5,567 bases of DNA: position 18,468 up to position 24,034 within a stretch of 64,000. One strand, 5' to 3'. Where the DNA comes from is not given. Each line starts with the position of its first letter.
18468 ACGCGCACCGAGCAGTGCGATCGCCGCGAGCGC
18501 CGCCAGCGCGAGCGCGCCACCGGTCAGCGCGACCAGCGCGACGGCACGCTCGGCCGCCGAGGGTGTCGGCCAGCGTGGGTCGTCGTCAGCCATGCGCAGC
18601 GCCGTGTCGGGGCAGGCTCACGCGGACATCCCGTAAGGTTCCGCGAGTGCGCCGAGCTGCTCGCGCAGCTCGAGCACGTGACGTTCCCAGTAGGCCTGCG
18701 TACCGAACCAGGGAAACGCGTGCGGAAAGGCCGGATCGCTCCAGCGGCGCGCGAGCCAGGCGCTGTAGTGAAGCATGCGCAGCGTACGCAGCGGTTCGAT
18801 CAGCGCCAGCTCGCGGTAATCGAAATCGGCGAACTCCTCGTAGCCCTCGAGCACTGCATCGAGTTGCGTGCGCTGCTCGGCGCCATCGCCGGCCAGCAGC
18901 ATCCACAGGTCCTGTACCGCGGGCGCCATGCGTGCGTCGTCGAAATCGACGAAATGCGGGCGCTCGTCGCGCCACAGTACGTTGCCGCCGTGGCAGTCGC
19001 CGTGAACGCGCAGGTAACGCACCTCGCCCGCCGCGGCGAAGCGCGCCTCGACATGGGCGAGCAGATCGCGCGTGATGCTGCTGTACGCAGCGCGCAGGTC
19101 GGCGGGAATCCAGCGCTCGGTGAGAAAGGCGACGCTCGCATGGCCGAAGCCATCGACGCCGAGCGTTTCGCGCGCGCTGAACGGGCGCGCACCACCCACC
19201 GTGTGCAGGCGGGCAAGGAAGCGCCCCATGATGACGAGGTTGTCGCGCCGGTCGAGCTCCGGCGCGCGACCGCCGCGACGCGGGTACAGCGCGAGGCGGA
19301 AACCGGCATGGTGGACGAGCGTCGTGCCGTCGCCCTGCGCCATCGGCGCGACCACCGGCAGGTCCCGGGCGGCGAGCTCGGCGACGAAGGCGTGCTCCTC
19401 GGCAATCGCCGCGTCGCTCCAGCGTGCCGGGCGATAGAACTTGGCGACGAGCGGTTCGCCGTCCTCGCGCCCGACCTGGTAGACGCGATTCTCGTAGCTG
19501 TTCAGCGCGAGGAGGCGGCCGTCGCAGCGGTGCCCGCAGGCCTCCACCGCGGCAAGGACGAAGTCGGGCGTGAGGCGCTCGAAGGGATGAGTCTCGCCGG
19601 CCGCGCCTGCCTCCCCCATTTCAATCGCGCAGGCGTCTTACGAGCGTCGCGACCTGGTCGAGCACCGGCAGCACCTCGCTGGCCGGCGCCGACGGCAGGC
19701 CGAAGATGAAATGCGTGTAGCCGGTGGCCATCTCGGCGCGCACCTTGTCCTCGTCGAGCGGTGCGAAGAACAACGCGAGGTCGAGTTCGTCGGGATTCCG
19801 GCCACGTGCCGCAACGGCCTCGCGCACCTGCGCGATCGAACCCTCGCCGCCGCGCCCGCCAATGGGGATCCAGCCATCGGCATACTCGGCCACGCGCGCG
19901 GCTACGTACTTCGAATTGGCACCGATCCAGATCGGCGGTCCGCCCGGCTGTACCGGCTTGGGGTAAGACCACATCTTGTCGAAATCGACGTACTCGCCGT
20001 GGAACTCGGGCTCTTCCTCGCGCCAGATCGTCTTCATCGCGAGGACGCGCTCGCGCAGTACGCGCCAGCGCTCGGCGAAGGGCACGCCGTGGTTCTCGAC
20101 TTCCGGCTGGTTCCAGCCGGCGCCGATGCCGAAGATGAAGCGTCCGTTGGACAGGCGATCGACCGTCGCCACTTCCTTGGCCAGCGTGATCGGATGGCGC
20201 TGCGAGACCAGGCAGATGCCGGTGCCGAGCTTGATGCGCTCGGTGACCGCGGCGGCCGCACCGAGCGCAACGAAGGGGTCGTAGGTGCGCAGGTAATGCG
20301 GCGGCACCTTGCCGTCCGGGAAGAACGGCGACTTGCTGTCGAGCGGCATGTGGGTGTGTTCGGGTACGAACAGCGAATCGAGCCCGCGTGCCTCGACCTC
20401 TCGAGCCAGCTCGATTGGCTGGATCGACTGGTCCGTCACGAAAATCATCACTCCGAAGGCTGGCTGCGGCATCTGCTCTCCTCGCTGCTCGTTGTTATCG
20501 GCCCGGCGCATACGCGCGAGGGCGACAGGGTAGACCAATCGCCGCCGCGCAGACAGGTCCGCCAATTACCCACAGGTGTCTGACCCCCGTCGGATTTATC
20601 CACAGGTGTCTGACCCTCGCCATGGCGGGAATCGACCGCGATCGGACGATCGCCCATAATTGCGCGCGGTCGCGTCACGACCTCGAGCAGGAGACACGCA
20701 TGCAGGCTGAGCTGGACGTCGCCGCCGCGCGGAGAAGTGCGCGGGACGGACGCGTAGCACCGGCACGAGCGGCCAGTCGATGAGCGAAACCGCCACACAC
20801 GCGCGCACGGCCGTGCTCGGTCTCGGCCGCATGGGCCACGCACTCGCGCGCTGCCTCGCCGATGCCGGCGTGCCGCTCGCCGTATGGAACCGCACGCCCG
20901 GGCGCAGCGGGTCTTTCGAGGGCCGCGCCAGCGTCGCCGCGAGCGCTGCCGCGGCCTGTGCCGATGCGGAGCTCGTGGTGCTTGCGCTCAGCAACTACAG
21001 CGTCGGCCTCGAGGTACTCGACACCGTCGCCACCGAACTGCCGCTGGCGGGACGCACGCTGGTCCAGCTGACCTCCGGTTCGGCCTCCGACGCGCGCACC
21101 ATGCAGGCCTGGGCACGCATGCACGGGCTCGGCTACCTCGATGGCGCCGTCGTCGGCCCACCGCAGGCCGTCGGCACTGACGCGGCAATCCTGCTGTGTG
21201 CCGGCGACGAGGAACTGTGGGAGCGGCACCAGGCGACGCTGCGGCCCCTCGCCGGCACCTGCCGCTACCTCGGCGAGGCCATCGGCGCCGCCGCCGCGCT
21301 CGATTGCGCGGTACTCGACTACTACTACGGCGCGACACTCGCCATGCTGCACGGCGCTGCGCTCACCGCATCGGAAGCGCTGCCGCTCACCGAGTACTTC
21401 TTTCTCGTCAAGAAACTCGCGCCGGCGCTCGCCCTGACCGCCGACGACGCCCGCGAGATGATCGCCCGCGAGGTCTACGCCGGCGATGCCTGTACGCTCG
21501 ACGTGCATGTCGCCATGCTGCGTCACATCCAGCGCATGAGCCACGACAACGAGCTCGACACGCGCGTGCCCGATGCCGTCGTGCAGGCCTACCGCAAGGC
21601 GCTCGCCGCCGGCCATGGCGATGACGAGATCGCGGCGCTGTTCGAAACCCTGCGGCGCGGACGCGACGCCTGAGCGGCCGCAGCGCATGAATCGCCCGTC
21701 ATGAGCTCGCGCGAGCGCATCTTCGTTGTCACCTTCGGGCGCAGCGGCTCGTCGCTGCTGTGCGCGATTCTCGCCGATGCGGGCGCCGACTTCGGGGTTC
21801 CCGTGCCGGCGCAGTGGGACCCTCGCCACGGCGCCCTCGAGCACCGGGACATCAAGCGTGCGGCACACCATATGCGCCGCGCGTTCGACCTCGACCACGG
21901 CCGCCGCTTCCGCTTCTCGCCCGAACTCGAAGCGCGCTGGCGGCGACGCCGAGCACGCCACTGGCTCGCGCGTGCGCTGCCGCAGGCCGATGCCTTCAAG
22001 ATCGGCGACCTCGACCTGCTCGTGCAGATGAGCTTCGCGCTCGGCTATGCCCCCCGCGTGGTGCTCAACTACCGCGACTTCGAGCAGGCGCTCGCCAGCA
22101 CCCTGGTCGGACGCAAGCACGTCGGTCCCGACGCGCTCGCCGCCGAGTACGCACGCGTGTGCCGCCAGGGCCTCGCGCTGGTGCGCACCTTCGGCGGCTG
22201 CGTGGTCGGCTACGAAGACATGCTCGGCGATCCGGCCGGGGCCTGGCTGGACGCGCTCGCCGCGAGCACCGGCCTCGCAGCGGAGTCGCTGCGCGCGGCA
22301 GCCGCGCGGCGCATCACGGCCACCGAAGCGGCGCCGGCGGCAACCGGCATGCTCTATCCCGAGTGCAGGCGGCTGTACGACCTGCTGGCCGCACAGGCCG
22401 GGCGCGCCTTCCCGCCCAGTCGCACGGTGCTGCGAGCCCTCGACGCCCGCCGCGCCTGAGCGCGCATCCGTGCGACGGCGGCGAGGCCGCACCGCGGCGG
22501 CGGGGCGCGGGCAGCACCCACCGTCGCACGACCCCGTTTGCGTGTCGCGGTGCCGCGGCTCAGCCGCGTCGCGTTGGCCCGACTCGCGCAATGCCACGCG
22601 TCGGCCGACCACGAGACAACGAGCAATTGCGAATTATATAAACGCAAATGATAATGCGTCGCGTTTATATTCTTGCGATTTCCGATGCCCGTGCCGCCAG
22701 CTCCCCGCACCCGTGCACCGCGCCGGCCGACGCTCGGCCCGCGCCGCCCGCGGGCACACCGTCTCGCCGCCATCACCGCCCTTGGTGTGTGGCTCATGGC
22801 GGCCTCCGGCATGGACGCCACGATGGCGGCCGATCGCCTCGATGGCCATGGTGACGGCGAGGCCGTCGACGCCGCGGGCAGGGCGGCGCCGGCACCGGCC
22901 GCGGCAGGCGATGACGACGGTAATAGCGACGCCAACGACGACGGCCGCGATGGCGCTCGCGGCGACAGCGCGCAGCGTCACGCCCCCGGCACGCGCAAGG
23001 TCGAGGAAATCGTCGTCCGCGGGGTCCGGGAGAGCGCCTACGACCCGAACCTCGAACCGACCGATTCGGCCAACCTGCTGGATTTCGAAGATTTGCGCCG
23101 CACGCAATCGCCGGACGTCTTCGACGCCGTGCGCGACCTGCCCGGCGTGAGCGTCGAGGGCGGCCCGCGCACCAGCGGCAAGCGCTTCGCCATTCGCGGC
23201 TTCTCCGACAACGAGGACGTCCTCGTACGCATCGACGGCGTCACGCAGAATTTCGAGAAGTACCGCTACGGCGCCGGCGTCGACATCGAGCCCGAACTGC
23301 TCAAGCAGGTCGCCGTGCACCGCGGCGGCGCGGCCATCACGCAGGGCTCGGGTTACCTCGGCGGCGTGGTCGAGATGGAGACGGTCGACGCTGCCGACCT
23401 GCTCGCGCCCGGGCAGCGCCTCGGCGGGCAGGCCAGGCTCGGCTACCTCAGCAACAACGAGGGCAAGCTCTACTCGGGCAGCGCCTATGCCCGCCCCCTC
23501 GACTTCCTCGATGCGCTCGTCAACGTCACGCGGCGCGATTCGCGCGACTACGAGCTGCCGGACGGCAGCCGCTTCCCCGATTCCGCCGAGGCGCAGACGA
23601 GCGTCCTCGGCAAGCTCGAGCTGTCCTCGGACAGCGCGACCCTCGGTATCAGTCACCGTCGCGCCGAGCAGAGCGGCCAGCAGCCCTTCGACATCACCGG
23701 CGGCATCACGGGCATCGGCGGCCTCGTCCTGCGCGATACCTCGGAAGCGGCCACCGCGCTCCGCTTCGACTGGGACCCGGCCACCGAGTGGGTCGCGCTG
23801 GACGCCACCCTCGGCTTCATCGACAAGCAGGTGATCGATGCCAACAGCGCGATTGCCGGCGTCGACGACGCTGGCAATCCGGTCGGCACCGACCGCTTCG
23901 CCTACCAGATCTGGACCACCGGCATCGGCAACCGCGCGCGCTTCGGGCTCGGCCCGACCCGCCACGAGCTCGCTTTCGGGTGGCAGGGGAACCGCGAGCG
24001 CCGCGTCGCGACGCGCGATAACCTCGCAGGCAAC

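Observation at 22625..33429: Recurring Fur-box-like motif defines an iron regulon across the heme island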

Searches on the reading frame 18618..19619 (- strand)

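Call 44: search_protein_families(library=pfam, proteins=[window:18618-19619:-], max_evalue=0.01)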
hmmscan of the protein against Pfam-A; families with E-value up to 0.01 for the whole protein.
window:18618-19619:- (333 aa): 2 families
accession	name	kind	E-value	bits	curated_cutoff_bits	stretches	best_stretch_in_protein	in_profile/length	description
PF01636.29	APH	-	5.7e-36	124.9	23.2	1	40-273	6-238/239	Phosphotransferase enzyme family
PF02958.26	EcKL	-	0.0051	16.6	22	1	205-243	218-262/294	Ecdysteroid kinase-like family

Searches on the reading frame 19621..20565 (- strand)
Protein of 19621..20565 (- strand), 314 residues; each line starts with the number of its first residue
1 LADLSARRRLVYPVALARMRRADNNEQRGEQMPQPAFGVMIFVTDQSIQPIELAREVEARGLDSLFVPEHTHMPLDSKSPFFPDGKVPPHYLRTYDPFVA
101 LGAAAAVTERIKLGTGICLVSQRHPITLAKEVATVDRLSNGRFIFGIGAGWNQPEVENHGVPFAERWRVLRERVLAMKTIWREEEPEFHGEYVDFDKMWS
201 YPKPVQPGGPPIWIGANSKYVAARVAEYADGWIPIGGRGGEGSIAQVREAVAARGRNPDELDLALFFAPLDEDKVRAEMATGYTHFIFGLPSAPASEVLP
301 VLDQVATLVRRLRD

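Call 44: search_protein_families(library=pfam, proteins=[window:19621-20565:-], max_evalue=0.01)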
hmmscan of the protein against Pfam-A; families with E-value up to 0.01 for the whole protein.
window:19621-20565:- (314 aa): 1 family
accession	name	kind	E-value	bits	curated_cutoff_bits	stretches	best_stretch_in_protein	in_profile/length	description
PF00296.26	Bac_luciferase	-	1.6e-57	195.7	27.9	1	51-269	26-228/314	Luciferase-like monooxygenase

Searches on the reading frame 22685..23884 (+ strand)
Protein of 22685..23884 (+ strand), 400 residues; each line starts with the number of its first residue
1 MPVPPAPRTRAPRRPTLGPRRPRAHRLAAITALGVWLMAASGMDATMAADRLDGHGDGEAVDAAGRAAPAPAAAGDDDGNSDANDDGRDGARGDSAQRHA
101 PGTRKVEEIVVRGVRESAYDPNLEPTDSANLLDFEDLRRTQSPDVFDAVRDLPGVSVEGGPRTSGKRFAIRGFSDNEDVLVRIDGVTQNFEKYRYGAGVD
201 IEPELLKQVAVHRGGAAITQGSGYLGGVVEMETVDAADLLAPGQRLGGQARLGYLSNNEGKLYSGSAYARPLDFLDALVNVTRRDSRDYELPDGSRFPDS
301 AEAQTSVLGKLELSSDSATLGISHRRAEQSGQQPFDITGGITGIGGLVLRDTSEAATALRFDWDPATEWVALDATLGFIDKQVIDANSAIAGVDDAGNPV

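Call 52: find_related_loci(query=window:22685-23884:+, collection=metagenome_contigs, flank=2500)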
Query window:22685-23884:+ (400 aa) in metagenome_contigs; peptide patterns used: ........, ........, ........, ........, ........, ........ (x = any residue, [..] = any of these).
373 stretches matched a pattern; 5 encode a relative of the query (tblastn E <= 1e-3); 5 distinct loci.
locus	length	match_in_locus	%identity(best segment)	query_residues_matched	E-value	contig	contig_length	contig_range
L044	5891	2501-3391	87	104-400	2e-162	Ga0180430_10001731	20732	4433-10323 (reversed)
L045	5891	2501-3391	87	104-400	2e-162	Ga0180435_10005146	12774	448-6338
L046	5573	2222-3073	45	106-392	5e-83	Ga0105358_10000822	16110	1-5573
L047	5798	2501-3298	47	127-392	5e-70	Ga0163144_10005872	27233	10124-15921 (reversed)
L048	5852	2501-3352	45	106-392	6e-83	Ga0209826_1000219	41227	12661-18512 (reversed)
